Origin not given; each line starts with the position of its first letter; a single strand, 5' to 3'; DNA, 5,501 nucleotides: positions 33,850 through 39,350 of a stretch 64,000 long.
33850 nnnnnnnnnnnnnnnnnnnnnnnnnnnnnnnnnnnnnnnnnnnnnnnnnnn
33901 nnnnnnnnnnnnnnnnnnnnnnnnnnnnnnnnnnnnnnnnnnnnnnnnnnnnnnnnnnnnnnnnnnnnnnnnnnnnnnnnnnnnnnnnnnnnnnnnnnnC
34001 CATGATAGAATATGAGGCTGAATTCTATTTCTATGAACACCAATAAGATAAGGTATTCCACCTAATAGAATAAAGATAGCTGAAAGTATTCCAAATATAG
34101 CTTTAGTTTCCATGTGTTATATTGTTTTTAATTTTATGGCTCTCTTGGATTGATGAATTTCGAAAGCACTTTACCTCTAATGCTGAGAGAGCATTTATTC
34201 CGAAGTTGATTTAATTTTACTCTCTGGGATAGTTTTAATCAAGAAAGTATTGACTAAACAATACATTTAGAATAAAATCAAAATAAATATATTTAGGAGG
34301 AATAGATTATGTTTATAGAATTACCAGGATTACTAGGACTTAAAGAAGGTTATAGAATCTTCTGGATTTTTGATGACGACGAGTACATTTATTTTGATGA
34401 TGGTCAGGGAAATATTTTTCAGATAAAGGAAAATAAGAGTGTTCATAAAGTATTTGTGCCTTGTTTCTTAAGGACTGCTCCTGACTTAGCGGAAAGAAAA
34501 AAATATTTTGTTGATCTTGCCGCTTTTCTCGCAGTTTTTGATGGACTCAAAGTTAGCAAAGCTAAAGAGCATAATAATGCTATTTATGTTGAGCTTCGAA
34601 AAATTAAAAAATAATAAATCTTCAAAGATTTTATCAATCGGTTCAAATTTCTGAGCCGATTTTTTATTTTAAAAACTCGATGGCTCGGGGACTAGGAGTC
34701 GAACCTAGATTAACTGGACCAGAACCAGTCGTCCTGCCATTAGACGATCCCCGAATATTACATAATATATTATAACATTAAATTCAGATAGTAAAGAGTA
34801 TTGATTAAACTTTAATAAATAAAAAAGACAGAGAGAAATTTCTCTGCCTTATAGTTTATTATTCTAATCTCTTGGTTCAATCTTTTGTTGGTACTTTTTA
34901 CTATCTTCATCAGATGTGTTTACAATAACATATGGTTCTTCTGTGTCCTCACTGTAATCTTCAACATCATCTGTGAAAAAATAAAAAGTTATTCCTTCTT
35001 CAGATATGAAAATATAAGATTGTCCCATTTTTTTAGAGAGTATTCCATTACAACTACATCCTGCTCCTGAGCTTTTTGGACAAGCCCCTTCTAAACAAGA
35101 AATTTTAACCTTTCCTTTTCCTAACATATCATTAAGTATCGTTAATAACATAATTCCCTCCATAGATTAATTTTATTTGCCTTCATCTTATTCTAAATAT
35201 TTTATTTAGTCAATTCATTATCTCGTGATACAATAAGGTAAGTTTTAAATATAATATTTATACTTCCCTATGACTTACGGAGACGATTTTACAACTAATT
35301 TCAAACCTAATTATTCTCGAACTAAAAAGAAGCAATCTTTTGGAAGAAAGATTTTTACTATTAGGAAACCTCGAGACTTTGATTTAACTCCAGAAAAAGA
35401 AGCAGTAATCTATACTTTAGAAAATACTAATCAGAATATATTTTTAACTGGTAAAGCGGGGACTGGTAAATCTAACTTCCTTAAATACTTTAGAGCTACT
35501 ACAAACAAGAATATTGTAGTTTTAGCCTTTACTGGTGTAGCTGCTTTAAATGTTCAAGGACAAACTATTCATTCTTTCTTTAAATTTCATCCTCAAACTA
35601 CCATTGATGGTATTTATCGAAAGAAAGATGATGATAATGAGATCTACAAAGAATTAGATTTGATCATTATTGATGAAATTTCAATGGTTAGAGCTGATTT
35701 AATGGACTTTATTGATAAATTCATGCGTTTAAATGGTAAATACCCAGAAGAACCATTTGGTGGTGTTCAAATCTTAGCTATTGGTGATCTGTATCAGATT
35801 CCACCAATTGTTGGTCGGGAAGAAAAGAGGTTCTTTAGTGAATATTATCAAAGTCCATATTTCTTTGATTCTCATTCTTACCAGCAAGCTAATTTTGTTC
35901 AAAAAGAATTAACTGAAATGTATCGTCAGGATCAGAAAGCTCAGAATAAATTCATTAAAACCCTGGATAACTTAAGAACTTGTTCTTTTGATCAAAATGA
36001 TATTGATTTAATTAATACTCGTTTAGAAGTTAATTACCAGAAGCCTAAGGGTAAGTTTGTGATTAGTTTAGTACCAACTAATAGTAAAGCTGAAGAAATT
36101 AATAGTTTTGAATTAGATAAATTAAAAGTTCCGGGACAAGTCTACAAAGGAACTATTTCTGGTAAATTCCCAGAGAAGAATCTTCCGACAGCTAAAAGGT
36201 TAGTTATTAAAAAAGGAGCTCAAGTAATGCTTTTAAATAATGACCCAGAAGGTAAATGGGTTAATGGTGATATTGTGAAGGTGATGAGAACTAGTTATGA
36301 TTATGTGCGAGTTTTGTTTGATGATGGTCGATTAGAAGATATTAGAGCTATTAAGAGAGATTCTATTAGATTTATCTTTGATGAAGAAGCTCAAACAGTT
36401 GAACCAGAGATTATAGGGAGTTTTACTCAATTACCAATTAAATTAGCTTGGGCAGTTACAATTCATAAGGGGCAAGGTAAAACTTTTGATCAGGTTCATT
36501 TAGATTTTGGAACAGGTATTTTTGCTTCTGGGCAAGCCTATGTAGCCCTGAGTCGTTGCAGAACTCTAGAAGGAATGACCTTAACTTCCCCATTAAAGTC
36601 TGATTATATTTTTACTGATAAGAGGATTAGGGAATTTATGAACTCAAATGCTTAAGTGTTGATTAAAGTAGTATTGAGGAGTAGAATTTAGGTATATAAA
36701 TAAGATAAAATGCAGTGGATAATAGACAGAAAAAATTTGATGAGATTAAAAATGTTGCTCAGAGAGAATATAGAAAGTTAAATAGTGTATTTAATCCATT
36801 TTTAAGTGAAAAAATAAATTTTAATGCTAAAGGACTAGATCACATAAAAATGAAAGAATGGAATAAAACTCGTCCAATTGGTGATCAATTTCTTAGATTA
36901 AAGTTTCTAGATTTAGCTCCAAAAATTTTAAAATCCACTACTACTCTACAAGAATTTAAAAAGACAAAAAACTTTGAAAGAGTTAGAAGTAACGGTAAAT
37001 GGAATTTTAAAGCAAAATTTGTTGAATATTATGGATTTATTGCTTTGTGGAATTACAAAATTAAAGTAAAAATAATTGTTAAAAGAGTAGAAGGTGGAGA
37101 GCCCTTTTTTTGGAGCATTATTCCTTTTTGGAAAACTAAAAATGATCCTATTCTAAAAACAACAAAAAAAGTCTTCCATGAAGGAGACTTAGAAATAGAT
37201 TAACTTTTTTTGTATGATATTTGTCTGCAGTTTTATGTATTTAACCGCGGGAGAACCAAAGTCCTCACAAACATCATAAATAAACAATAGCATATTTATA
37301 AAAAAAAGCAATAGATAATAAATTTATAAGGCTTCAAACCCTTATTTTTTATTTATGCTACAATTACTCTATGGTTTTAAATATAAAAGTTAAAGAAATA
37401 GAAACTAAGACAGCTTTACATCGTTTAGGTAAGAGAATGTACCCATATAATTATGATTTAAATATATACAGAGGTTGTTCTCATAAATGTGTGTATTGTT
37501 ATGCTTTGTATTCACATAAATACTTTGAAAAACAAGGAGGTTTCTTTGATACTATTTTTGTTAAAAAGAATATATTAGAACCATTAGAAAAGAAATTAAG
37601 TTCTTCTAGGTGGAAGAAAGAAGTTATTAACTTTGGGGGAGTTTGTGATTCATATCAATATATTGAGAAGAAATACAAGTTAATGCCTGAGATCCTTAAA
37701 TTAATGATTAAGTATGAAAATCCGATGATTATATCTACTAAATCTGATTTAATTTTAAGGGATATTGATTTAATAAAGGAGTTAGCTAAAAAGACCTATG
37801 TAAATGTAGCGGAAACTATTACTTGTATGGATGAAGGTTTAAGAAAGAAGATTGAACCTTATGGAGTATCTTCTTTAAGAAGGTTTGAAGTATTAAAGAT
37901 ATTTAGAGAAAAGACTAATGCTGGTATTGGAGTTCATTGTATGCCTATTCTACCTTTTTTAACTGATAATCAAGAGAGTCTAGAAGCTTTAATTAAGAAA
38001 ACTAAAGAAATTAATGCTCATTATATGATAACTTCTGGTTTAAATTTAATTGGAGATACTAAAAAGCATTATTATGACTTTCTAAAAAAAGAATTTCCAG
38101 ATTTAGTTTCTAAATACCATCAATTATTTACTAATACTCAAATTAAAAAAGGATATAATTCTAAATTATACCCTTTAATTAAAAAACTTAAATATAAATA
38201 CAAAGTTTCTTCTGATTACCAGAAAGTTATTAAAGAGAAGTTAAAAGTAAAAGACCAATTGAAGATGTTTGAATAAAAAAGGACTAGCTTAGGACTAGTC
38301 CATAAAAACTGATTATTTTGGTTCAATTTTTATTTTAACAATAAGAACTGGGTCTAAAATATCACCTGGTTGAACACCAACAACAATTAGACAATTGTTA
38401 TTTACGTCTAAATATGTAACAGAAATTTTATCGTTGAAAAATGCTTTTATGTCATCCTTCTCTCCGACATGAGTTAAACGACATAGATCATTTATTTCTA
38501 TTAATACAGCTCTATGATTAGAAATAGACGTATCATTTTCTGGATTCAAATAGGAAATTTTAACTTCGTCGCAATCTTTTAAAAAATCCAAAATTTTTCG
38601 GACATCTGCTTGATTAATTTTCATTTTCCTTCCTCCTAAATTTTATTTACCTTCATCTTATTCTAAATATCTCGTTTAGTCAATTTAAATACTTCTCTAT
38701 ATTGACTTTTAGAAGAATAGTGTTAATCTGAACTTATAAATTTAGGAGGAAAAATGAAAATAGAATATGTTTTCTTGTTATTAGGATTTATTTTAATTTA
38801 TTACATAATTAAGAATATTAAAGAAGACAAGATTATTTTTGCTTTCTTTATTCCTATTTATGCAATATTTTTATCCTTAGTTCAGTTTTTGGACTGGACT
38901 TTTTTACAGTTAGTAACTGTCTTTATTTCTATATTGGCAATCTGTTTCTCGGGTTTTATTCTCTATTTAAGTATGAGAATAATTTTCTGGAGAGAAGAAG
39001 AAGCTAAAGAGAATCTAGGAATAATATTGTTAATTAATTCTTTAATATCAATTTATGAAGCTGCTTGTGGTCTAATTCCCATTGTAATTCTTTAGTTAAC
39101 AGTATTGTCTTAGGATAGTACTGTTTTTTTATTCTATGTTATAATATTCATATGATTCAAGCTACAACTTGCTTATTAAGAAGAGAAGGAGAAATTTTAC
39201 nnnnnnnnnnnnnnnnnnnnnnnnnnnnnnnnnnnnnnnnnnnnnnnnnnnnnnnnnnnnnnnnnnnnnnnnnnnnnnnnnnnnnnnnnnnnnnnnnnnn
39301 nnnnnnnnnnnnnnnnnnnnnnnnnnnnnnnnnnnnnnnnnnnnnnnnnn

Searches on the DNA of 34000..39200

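Call 40: search_rna_families(source=window, start=34000, end=39200, threshold=evalue, max_evalue=1)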
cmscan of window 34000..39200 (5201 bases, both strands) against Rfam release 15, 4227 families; matches with E-value up to 1: 1.
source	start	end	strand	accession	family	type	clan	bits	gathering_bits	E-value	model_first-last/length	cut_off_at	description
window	34684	34754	-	RF00005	tRNA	Gene; tRNA;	CL00001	57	29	9.4e-11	1-71/71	no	tRNA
